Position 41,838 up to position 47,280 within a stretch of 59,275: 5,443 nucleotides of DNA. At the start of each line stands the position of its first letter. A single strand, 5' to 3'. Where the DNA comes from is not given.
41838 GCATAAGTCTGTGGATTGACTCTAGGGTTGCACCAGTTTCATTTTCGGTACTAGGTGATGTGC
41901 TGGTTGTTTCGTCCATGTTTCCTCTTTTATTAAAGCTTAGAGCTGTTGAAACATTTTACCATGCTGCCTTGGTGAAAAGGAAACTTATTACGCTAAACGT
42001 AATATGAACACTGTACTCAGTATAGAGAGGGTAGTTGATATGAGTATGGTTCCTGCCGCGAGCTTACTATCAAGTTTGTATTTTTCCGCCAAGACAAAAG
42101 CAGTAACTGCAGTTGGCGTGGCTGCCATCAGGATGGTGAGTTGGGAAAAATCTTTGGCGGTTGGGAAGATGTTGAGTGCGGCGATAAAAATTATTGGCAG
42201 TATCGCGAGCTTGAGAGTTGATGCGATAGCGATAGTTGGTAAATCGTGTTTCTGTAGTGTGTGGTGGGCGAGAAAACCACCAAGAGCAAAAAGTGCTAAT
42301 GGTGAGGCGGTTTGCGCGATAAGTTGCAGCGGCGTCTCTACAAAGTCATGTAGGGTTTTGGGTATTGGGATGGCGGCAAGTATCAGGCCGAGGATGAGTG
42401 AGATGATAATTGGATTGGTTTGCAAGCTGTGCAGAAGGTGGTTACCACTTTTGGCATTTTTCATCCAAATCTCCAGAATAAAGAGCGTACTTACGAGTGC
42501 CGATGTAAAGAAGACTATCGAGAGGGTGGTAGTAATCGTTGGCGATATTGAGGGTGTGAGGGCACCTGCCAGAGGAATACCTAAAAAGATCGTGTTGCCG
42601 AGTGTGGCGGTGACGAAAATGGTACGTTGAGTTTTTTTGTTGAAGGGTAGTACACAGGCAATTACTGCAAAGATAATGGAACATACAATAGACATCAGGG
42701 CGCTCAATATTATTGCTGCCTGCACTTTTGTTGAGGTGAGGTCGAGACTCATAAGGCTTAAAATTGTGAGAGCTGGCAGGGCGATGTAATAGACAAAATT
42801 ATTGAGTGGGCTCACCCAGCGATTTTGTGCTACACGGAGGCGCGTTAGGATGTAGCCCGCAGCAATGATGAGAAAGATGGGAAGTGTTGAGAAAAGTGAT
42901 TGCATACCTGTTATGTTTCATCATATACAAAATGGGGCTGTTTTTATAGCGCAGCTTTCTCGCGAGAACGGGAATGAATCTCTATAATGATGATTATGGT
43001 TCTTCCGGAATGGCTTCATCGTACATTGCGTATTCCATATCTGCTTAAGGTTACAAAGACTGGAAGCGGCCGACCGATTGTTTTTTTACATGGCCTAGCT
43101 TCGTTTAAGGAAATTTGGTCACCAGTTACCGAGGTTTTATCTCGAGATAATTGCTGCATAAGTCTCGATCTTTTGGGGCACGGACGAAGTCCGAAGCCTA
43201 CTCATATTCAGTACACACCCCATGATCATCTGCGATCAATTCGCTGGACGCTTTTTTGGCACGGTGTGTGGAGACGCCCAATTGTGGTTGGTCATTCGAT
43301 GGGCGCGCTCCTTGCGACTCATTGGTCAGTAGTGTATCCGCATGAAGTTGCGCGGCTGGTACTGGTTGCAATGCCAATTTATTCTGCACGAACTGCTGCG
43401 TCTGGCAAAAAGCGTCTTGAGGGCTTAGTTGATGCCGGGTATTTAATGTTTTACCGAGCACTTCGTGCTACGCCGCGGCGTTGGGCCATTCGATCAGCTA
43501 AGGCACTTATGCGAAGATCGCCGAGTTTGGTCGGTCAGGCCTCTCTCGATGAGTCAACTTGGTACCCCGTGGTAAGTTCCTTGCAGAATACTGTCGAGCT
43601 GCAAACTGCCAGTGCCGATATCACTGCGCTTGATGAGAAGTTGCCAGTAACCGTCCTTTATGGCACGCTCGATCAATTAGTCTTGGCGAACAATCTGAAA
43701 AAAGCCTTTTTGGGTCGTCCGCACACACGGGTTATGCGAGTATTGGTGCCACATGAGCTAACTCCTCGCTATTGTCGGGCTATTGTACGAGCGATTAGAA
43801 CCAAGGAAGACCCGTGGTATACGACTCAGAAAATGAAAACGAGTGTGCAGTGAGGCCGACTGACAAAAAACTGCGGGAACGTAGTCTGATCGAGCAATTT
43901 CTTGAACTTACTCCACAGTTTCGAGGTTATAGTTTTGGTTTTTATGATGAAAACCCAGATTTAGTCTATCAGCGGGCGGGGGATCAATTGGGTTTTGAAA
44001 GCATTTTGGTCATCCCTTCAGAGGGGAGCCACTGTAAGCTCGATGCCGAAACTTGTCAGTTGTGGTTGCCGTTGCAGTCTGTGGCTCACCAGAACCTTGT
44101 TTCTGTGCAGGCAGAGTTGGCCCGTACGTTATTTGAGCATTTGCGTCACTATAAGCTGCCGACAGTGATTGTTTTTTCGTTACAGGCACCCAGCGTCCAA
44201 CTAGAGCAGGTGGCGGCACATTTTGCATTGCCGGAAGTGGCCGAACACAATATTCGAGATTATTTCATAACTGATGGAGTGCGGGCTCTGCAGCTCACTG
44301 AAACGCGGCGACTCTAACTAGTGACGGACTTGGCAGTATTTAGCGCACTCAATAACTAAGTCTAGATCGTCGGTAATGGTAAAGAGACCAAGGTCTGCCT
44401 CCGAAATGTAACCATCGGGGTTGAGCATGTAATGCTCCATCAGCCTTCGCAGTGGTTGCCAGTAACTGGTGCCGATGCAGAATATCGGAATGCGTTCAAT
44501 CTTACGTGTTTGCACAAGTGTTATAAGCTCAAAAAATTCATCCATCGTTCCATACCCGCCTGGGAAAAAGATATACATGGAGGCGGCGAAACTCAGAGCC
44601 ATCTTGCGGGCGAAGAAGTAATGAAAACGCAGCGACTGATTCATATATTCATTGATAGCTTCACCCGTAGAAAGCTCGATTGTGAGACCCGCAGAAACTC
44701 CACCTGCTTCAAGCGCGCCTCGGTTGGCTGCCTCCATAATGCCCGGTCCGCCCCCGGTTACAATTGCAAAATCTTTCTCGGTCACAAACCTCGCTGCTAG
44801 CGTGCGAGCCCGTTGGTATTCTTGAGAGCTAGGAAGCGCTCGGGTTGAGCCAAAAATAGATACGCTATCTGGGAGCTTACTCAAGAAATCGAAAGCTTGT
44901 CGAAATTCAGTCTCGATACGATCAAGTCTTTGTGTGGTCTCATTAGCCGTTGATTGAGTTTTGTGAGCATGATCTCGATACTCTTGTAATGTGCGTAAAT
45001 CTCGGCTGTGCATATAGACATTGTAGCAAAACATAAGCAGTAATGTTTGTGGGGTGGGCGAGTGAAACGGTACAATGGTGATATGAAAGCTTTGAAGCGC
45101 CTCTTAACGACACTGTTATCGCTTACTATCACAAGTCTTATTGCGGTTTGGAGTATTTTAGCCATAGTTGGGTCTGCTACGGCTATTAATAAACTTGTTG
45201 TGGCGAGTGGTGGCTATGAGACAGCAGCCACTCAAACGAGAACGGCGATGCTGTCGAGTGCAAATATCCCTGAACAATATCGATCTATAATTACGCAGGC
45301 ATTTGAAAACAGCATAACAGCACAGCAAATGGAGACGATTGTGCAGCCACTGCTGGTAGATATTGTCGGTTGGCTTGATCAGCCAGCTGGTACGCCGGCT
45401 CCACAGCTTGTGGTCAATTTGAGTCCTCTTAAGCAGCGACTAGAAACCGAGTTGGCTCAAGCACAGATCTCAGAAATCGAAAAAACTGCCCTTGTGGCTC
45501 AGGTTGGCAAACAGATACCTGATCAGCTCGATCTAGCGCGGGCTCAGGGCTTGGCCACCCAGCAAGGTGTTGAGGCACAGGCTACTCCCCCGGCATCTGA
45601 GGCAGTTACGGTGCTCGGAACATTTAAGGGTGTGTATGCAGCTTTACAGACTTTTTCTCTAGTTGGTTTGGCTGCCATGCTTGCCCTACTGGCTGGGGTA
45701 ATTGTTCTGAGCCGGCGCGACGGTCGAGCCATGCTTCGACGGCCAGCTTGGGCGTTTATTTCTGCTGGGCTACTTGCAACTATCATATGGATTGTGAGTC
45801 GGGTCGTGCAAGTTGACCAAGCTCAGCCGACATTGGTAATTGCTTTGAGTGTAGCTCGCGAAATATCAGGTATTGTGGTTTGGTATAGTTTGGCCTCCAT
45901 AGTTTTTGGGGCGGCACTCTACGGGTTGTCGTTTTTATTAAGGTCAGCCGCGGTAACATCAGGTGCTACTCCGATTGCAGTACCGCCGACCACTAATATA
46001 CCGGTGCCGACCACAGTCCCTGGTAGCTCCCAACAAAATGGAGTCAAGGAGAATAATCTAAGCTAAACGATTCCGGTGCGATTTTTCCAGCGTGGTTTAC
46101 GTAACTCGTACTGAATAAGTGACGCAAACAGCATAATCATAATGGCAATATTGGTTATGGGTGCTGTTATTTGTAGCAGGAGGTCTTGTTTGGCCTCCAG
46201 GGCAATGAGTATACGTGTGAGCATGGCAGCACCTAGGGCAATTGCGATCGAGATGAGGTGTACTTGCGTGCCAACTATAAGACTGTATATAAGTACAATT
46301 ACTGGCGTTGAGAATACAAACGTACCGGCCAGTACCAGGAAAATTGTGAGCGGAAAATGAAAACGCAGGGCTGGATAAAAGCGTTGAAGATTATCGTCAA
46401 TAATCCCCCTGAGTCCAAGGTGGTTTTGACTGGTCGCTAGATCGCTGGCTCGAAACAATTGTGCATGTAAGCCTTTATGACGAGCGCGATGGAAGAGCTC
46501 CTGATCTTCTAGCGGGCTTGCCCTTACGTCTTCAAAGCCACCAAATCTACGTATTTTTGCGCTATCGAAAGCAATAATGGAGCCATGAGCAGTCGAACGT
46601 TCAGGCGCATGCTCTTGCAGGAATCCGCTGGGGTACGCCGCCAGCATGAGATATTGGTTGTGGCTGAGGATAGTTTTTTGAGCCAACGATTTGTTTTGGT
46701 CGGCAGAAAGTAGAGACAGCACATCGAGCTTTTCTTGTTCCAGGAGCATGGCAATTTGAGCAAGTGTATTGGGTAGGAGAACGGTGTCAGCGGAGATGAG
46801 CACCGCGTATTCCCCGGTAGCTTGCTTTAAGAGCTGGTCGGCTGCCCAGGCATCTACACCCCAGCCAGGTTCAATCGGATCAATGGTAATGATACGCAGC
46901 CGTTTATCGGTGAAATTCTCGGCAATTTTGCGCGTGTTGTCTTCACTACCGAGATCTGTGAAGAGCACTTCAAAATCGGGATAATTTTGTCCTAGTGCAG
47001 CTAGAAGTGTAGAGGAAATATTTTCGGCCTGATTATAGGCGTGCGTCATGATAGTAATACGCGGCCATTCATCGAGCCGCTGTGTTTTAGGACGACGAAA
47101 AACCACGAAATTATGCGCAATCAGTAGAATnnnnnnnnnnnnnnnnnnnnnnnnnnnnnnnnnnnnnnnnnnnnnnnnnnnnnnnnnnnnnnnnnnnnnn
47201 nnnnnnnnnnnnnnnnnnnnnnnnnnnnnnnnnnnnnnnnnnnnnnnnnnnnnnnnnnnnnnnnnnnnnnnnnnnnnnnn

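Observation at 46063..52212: Complete actinobacterial-style (C50-type) carotenoid gene cluster in a reduced genome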

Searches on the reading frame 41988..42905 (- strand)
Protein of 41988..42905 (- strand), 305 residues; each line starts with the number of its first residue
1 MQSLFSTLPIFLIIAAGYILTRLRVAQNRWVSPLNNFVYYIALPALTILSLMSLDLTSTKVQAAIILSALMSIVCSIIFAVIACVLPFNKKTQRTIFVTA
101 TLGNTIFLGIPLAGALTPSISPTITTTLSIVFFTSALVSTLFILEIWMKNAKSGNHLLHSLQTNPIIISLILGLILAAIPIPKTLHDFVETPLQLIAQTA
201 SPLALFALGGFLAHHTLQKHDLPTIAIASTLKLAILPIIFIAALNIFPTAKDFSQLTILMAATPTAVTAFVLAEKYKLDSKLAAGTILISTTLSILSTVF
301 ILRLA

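Call 35: search_protein_families(library=pfam, proteins=[window:41988-42905:-], max_evalue=0.0001)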
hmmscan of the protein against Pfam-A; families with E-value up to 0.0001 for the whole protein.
window:41988-42905:- (305 aa): 1 family
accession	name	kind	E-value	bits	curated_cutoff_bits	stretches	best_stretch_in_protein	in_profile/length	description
PF03547.23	Mem_trans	-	1.4e-33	116.4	25.7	1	7-301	6-342/343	Membrane transport protein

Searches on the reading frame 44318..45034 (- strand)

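Call 3: search_protein_families(library=pfam, proteins=[window:44318-45034:-], max_evalue=0.01)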
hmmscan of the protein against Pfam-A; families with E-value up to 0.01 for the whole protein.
window:44318-45034:- (238 aa): 3 families
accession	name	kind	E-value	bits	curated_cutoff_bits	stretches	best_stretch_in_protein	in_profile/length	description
PF03641.19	Lysine_decarbox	-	1.5e-26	93.6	27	1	100-228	1-128/131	Possible lysine decarboxylase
PF18306.6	LDcluster4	-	4.5e-13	49.5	26.3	1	58-168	4-111/151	SLOG cluster4 family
PF02481.21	DNA_processg_A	-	0.0049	16.5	29.6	1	51-114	40-100/212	DNA recombination-mediator protein A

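Call 4: search_protein_families(library=ncbifam, proteins=[window:44318-45034:-], max_evalue=0.01)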
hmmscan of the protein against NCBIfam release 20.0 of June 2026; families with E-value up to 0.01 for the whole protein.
window:44318-45034:- (238 aa): 4 families
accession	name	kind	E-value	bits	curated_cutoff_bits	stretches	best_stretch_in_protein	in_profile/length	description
TIGR00730.1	TIGR00730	subfamily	1.5e-34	119.3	96.35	1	57-229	2-173/178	TIGR00730 family Rossman fold protein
TIGR00725.1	TIGR00725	hypoth_equivalog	1.2e-10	41.1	106.9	1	58-169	4-110/159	TIGR00725 family protein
NF058542.1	CtkRMPhLog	equivalog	1.9e-06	28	300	1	82-229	26-173/177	cytokinin riboside 5'-monophosphate phosphoribohydrolase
NF038390.1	Nsidase_PpnN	equivalog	2e-06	26.8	450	1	33-187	122-282/450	nucleotide 5'-monophosphate nucleosidase PpnN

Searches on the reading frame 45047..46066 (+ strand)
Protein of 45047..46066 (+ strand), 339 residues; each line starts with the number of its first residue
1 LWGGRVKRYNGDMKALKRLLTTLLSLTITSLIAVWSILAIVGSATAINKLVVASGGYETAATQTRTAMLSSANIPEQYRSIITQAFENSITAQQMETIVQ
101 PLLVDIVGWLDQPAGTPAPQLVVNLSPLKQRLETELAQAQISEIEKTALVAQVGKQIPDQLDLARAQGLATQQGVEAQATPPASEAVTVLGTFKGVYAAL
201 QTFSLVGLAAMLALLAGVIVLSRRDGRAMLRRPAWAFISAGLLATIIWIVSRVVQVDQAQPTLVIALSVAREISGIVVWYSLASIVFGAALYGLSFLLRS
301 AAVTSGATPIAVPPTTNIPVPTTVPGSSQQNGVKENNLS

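Call 3: search_protein_families(library=pfam, proteins=[window:45047-46066:+], max_evalue=0.01)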
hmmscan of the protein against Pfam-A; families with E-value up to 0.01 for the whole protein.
window:45047-46066:+ (339 aa): 0 families

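Call 4: search_protein_families(library=ncbifam, proteins=[window:45047-46066:+], max_evalue=0.01)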
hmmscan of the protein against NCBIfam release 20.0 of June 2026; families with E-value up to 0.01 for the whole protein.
window:45047-46066:+ (339 aa): 0 families

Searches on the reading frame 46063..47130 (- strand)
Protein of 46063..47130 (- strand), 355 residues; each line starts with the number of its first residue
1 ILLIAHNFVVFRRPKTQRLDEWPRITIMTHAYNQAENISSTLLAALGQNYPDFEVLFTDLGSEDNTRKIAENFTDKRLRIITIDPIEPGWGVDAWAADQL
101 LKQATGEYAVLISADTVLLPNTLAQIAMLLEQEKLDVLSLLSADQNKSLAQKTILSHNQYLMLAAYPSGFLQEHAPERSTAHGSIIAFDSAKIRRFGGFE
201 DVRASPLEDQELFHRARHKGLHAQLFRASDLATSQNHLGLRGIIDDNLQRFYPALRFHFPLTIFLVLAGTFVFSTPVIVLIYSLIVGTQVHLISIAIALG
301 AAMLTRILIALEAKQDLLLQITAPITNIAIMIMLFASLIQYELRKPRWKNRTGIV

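Call 41: search_solved_structures(query=window:46063-47130:-, max_evalue=0.01)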
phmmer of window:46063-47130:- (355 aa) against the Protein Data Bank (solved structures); distinct sequences matched with E-value up to 0.01: 11.
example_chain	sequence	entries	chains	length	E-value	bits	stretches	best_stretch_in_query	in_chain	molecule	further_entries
2z87_A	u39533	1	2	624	4.3e-07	32.6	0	17-123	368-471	Chondroitin synthase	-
2z86_A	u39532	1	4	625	4.4e-07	32.6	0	17-123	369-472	Chondroitin synthase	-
5tze_C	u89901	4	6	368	5.7e-06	29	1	26-140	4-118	Glycosyl transferase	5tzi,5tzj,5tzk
1h7l_A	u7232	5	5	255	6.7e-06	28.7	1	23-132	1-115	SPORE COAT POLYSACCHARIDE BIOSYNTHESIS PROTEIN SPSA | PROTEIN (SPORE COAT POLYSACCHARIDE BIOSYNTHESIS PROTEIN SPSA)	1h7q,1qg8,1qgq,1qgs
5tz8_A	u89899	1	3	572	1.3e-05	27.8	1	26-141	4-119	Glycosyl transferase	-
6yv7_B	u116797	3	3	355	0.00017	24.1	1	23-200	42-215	Glycosyl transferase, family 2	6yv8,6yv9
6yv7_A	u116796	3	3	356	0.00017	24.1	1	23-200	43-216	Glycosyl transferase, family 2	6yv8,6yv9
8bz8_A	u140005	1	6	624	0.00021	23.8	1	24-139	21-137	Glycosyltransferase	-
8bz4_A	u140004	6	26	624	0.00021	23.8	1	24-139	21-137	Glycosyltransferase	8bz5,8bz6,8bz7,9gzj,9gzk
6p61_A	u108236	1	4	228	0.00072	22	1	20-118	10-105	Glycosyltransferase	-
3bcv_A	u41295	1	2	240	0.0014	21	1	23-116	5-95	Putative glycosyltransferase protein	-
